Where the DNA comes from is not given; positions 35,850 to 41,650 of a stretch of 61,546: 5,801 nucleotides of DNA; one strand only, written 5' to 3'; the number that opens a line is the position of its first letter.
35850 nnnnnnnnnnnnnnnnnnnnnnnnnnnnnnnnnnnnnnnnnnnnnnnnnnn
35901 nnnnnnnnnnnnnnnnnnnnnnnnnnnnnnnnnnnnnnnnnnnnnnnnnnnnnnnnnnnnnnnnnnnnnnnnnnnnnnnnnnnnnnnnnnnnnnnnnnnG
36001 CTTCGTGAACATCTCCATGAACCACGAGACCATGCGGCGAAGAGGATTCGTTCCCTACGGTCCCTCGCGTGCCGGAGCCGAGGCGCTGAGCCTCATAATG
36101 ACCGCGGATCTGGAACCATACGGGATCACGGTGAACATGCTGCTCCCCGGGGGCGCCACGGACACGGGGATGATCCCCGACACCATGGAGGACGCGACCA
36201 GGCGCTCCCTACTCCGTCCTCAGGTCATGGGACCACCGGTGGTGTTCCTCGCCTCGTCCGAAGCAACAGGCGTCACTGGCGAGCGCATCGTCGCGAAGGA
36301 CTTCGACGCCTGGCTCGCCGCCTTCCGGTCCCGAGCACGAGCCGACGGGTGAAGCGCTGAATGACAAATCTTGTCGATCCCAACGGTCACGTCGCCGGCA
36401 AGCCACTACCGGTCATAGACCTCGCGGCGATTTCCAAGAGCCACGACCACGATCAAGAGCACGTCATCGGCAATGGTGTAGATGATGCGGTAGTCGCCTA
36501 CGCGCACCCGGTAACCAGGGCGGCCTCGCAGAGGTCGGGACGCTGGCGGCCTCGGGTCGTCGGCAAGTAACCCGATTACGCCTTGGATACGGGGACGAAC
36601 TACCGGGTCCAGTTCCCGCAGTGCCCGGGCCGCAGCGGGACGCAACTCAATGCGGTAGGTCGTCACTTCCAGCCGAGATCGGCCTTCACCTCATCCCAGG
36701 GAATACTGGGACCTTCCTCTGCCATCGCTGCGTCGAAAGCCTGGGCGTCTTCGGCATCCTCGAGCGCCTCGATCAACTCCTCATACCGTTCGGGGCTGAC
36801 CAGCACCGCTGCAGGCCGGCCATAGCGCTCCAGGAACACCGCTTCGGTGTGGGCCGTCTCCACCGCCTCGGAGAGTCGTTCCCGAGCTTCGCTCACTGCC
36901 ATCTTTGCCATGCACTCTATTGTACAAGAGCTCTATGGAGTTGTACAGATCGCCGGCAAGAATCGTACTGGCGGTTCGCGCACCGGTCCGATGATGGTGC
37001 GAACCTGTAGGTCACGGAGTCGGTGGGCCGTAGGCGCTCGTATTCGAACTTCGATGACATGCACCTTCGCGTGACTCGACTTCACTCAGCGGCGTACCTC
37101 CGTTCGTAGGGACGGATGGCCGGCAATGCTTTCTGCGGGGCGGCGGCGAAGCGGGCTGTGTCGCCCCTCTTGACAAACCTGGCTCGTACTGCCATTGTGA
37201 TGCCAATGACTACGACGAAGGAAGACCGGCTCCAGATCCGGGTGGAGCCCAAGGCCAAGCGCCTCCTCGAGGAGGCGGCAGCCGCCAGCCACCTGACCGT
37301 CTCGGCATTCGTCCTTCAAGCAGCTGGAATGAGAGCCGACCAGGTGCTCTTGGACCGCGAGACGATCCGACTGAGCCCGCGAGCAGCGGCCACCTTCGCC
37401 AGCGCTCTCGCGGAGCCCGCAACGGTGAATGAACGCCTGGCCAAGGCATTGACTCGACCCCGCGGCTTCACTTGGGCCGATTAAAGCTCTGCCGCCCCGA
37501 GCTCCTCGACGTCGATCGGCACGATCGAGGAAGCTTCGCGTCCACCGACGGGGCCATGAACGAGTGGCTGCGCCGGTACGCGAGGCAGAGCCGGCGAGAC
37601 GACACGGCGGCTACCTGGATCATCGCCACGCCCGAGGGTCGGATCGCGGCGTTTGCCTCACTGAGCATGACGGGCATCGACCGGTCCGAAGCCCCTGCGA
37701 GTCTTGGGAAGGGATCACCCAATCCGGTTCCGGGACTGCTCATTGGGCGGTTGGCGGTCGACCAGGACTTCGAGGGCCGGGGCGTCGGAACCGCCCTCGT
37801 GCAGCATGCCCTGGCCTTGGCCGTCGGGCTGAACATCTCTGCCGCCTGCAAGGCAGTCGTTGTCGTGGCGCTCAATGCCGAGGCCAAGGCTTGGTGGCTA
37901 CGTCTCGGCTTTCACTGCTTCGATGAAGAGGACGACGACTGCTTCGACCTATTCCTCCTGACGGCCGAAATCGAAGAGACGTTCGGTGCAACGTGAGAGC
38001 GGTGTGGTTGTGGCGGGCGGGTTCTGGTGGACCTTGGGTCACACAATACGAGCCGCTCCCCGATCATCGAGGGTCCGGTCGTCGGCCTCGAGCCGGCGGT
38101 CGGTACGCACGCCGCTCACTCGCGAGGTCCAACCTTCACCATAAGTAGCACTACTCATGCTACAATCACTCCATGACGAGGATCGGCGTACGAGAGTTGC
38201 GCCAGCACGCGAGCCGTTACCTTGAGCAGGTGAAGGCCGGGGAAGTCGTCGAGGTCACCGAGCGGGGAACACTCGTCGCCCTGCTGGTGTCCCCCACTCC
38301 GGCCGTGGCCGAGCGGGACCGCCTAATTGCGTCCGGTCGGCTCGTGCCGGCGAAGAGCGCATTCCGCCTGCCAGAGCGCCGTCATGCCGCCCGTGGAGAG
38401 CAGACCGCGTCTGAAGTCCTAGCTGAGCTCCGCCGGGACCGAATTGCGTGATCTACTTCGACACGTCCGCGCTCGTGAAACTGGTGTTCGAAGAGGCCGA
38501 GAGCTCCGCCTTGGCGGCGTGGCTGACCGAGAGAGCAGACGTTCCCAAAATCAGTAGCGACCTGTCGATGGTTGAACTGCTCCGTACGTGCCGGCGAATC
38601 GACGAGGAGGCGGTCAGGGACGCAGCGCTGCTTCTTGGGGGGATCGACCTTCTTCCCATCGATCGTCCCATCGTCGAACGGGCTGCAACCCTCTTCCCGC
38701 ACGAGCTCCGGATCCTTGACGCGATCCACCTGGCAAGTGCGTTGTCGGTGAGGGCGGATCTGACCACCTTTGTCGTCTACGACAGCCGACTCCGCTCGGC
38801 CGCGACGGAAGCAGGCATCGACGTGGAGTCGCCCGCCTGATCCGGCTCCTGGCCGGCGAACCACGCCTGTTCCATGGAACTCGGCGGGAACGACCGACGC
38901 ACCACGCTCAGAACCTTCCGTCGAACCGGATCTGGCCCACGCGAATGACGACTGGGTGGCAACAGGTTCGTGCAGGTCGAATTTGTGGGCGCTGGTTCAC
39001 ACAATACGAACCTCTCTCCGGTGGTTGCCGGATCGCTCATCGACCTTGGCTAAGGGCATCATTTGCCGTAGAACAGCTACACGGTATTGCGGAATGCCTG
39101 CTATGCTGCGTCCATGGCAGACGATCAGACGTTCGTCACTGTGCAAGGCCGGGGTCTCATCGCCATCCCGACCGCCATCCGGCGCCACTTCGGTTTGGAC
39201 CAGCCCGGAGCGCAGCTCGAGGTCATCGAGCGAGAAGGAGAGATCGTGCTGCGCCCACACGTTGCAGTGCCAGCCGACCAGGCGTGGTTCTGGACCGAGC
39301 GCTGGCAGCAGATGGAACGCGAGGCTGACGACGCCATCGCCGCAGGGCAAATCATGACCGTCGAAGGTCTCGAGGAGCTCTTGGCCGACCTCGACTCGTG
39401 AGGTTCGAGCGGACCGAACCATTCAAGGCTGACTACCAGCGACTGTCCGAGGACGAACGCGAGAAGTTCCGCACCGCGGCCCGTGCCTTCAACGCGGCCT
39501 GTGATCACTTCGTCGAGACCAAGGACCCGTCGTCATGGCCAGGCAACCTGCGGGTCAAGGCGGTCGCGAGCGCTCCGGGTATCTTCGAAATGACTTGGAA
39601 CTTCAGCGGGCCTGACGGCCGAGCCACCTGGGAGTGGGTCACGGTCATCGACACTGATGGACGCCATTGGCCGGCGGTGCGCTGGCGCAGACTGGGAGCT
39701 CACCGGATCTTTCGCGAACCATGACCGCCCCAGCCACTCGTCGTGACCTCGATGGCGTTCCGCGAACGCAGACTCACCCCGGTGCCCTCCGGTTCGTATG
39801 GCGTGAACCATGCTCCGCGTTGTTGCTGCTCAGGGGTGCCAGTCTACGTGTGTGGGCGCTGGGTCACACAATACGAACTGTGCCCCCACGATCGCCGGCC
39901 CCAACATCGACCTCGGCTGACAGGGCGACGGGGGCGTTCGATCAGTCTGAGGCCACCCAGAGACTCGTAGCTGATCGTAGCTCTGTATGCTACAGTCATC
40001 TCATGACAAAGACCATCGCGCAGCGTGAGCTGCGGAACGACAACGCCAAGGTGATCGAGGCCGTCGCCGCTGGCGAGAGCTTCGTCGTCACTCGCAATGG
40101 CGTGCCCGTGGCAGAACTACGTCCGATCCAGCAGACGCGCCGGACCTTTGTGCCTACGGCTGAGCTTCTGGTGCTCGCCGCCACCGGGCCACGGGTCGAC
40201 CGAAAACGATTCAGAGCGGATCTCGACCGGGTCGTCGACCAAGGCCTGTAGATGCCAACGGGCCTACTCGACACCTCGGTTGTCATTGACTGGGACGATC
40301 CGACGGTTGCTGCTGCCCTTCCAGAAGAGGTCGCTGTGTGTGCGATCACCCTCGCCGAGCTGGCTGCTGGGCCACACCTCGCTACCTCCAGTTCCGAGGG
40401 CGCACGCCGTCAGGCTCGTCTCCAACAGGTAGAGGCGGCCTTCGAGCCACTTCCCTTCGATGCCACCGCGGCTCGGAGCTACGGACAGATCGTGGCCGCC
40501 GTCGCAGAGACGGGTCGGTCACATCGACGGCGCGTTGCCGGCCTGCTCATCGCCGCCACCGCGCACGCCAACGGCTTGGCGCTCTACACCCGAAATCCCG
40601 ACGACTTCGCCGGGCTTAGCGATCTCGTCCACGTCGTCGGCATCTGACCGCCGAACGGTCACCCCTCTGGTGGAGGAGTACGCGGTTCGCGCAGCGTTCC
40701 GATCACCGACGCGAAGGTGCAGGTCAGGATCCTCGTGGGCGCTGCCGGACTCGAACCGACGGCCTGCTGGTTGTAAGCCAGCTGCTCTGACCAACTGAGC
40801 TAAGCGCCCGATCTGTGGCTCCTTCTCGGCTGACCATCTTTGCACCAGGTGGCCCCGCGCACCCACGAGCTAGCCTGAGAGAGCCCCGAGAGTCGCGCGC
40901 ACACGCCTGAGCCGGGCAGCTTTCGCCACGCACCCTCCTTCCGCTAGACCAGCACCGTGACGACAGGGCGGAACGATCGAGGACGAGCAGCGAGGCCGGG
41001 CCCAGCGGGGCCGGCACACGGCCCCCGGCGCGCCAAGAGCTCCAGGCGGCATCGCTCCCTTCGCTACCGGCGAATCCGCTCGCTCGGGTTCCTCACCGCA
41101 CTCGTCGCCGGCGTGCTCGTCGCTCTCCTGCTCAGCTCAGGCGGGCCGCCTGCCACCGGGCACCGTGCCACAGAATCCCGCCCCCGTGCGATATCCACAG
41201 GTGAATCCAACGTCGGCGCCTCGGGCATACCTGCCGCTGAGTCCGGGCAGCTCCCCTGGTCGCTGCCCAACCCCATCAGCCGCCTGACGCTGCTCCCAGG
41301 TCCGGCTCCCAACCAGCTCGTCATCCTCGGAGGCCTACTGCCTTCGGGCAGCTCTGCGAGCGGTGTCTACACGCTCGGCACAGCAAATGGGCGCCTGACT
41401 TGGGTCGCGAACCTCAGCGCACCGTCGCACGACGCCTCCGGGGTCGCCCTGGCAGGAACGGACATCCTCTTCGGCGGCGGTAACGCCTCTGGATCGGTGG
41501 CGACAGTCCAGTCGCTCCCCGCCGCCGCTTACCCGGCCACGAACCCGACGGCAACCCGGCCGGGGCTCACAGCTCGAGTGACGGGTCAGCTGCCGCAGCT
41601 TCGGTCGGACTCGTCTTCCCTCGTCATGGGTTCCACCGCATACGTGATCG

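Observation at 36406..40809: Five-module toxin-antitoxin array abutting the 3' end of tRNA-Val, with a conserved repeat carrying tRNA-end-like sequence between modules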

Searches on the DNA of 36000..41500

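Call 8: search_rna_families(source=window, start=36000, end=41500, threshold=evalue, max_evalue=1)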
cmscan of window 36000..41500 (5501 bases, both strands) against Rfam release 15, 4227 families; matches with E-value up to 1: 2.
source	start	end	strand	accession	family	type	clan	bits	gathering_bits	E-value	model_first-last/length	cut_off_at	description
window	40736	40809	-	RF00005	tRNA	Gene; tRNA;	CL00001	73.9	29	2.2e-15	1-71/71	no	tRNA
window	40735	40809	+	RF04354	Plastid-ycf2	Cis-reg;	-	31.2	65.7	0.0014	1-75/75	no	Plastid-ycf2 5UTR RNA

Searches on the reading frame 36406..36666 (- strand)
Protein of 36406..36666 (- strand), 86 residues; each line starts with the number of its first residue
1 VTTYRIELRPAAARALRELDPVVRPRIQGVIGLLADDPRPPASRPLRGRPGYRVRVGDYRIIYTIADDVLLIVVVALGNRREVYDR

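Call 7: search_protein_families(library=pfam, proteins=[window:36406-36666:-], max_evalue=0.01)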
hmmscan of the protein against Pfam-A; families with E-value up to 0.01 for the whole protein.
window:36406-36666:- (86 aa): 1 family
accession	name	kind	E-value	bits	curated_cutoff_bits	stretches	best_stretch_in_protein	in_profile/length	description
PF05016.21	ParE_toxin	-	1.1e-09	39.2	23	1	6-84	1-89/89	ParE toxin of type II toxin-antitoxin system, parDE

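Call 76: find_encoding_contigs(protein=window:36406-36666:-, flank=6000, max_places=10)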
Protein window:36406-36666:- (86 aa): 8 contigs read that carry it; 6 places shown.
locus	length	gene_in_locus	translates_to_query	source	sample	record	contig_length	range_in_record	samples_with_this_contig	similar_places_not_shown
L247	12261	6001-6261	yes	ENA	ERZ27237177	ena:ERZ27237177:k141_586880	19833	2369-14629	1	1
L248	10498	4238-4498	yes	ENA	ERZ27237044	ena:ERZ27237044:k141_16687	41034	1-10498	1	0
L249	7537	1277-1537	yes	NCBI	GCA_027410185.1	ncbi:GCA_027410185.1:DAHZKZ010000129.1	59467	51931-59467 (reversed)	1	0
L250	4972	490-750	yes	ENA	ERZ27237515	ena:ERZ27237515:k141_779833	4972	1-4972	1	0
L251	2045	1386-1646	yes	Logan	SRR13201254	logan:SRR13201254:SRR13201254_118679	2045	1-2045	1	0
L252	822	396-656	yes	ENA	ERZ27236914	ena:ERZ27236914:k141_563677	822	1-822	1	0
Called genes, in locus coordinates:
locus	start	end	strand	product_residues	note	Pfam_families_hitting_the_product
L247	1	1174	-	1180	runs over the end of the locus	?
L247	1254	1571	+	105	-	-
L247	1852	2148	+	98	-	-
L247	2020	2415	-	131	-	PF01850:PIN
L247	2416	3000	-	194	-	PF02604:PhdYeFM_antitox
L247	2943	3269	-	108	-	-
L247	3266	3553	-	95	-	-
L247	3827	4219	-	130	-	PF01850:PIN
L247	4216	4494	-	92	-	PF02604:PhdYeFM_antitox (weak)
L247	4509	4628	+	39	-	-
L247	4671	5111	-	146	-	PF00583:Acetyltransf_1, PF13508:Acetyltransf_7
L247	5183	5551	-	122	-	PF08681:TacA1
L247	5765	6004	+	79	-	PF02604:PhdYeFM_antitox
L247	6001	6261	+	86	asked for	PF05016:ParE_toxin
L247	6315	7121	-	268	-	PF00106:adh_short, PF08659:KR (weak), PF13561:adh_short_C2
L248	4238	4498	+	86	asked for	PF05016:ParE_toxin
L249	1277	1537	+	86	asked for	PF05016:ParE_toxin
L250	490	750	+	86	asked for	PF05016:ParE_toxin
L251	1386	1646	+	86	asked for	PF05016:ParE_toxin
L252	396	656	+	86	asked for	PF05016:ParE_toxin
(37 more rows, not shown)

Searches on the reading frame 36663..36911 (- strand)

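Call 7: search_protein_families(library=pfam, proteins=[window:36663-36911:-], max_evalue=0.01)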
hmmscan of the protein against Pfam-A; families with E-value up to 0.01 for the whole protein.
window:36663-36911:- (82 aa): 1 family
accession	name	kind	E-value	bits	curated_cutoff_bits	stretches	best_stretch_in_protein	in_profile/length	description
PF02604.26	PhdYeFM_antitox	-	8.3e-12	45.1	29.8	1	3-67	3-68/74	Antitoxin Phd_YefM, type II toxin-antitoxin system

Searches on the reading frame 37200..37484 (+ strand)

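Call 7: search_protein_families(library=pfam, proteins=[window:37200-37484:+], max_evalue=0.01)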
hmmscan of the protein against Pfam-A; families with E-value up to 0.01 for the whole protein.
window:37200-37484:+ (94 aa): 3 families
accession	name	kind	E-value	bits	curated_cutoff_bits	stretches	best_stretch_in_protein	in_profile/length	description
PF08681.18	TacA1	-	8.2e-21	74.2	21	1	10-85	1-76/80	Antitoxin TacA 1-like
PF21983.2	NikA-like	-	3.5e-05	24.3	27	1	7-42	3-38/72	Mobilization protein NikA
PF01402.27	RHH_1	-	0.0019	18.5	20.5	1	10-41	1-32/39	Ribbon-helix-helix protein, copG family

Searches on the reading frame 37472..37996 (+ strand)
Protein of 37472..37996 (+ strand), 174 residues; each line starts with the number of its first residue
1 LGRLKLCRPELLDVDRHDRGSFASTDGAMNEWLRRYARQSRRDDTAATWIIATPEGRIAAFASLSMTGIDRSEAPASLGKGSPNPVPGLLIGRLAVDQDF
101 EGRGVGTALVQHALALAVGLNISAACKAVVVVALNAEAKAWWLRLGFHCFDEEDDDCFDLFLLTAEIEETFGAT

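Call 7: search_protein_families(library=pfam, proteins=[window:37472-37996:+], max_evalue=0.01)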
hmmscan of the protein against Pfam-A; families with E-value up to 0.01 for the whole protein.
window:37472-37996:+ (174 aa): 5 families
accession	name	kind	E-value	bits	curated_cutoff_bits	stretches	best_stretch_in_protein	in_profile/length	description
PF00583.31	Acetyltransf_1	-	1.5e-11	45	20.7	1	33-147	17-116/116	Acetyltransferase (GNAT) family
PF13508.13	Acetyltransf_7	-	1.6e-08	35.2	27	1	49-148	5-83/84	Acetyltransferase (GNAT) domain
PF08445.16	FR47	-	7.2e-05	23.1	22.1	1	91-151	24-81/86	FR47-like protein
PF13673.13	Acetyltransf_10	-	0.00011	22.6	23.6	1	91-153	54-113/128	Acetyltransferase (GNAT) domain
PF14542.12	Acetyltransf_CG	-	0.00094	19.7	30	1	94-130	30-68/80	GCN5-related N-acetyl-transferase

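Call 75: find_encoding_contigs(protein=window:37556-37996:+, flank=6000, max_places=10)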
Protein window:37556-37996:+ (146 aa): 24 contigs read that carry it; 10 places shown.
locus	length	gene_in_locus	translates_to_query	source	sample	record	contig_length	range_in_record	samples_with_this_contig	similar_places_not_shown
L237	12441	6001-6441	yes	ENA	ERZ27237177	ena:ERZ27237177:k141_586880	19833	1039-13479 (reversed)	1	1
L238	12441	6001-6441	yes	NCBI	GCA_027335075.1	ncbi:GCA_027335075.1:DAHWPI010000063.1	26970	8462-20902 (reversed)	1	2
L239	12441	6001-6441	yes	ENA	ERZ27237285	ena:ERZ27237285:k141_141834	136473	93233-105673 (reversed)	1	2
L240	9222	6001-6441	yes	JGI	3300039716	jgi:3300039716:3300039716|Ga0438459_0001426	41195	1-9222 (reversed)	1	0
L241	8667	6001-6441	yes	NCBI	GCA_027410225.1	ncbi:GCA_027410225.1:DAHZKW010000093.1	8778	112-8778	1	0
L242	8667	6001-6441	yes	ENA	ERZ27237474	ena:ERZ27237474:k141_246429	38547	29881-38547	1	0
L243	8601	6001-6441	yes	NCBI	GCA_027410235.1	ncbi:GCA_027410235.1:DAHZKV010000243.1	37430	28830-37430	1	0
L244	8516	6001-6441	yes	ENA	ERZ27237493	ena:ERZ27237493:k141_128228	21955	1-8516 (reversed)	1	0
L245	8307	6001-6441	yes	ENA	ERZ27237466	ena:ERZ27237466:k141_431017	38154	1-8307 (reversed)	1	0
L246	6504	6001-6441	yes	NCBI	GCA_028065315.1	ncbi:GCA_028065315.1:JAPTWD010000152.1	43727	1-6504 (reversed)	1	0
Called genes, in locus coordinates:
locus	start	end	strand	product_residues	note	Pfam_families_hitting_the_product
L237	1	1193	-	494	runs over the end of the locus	PF04932:Wzy_C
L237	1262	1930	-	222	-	PF02706:Wzz (weak)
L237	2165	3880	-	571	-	PF00342:PGI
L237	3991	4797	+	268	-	PF00106:adh_short, PF08659:KR (weak), PF13561:adh_short_C2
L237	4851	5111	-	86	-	PF05016:ParE_toxin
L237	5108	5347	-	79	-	PF02604:PhdYeFM_antitox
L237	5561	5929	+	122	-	PF08681:TacA1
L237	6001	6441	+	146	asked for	PF00583:Acetyltransf_1, PF13508:Acetyltransf_7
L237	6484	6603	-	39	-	-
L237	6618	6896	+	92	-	PF02604:PhdYeFM_antitox (weak)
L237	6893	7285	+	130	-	PF01850:PIN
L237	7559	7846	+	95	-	-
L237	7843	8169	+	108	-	-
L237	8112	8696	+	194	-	PF02604:PhdYeFM_antitox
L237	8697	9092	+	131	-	PF01850:PIN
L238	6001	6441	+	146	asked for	PF00583:Acetyltransf_1, PF13508:Acetyltransf_7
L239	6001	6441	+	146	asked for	PF00583:Acetyltransf_1, PF13508:Acetyltransf_7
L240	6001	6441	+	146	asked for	PF00583:Acetyltransf_1, PF13508:Acetyltransf_7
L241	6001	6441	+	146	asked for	PF00583:Acetyltransf_1, PF13508:Acetyltransf_7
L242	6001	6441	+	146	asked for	PF00583:Acetyltransf_1, PF13508:Acetyltransf_7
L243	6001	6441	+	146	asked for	PF00583:Acetyltransf_1, PF13508:Acetyltransf_7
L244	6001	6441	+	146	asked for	PF00583:Acetyltransf_1, PF13508:Acetyltransf_7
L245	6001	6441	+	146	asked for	PF00583:Acetyltransf_1, PF13508:Acetyltransf_7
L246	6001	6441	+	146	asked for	PF00583:Acetyltransf_1, PF13508:Acetyltransf_7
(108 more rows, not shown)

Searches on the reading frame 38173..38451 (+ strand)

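Call 7: search_protein_families(library=pfam, proteins=[window:38173-38451:+], max_evalue=0.01)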
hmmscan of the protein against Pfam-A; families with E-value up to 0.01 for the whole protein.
window:38173-38451:+ (92 aa): 1 family
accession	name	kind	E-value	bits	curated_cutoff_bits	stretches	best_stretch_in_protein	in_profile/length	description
PF02604.26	PhdYeFM_antitox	-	3.6e-07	30.3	29.8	1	1-41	1-42/74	Antitoxin Phd_YefM, type II toxin-antitoxin system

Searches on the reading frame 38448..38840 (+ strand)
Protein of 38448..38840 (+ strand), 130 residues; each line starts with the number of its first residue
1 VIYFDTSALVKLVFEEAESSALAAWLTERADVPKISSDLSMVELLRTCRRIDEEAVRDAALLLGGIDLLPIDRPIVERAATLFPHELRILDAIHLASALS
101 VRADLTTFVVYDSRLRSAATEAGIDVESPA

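Call 7: search_protein_families(library=pfam, proteins=[window:38448-38840:+], max_evalue=0.01)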
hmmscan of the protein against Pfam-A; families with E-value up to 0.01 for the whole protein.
window:38448-38840:+ (130 aa): 1 family
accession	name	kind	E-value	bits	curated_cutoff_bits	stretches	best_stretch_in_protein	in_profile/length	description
PF01850.27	PIN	-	4.6e-15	56.7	23.6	1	2-118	1-117/120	PIN domain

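Call 68: find_encoding_contigs(protein=window:38448-38840:+, flank=8000, max_places=8)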
Protein window:38448-38840:+ (130 aa): 23 contigs read that carry it; 8 places shown.
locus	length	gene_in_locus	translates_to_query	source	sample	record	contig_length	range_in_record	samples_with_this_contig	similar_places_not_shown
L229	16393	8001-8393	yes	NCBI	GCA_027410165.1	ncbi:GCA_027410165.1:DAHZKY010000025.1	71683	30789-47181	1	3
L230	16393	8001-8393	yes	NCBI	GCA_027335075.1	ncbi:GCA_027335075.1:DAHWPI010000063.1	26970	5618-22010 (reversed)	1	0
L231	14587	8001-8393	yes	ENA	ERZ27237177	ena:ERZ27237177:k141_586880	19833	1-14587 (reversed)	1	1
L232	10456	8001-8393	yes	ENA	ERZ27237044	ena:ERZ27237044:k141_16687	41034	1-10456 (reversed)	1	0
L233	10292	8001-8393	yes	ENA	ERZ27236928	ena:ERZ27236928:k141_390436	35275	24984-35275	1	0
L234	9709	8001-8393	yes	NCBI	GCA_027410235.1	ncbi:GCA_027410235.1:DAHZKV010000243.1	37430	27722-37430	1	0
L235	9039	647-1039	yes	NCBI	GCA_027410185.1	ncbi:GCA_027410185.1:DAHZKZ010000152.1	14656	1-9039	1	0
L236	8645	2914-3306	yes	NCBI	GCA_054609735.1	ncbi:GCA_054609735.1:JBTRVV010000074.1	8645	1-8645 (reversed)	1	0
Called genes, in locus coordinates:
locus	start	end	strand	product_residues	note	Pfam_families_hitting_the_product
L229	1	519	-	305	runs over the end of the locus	PF13439:Glyco_transf_4, PF13579:Glyco_trans_4_4 (weak), PF20706:GT4-conflict (faint), PF00534:Glycos_transf_1, PF13692:Glyco_trans_1_4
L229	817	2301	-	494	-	PF04932:Wzy_C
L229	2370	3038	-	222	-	PF02706:Wzz (weak)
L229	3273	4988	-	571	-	PF00342:PGI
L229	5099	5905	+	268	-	PF00106:adh_short, PF08659:KR (weak), PF13561:adh_short_C2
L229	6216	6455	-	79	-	PF02604:PhdYeFM_antitox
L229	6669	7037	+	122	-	PF08681:TacA1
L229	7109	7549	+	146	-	PF00583:Acetyltransf_1, PF13508:Acetyltransf_7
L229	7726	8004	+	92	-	PF02604:PhdYeFM_antitox (weak)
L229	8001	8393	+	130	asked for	PF01850:PIN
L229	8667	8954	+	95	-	-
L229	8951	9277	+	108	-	-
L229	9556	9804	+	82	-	PF02604:PhdYeFM_antitox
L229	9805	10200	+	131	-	PF01850:PIN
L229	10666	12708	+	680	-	PF13415:Beta-prop_FBX42 (faint), PF24996:NANM (faint), PF25210:Kelch_FKB95 (faint), PF01344:Kelch_1 (faint), PF07646:Kelch_2 (faint), PF24681:Kelch_KLHDC2_KLHL20_DRC7 (weak), PF13360:PQQ_2 (weak)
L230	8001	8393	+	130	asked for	PF01850:PIN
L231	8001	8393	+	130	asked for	PF01850:PIN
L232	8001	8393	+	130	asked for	PF01850:PIN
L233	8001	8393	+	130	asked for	PF01850:PIN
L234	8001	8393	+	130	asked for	PF01850:PIN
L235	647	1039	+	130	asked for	PF01850:PIN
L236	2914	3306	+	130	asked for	PF01850:PIN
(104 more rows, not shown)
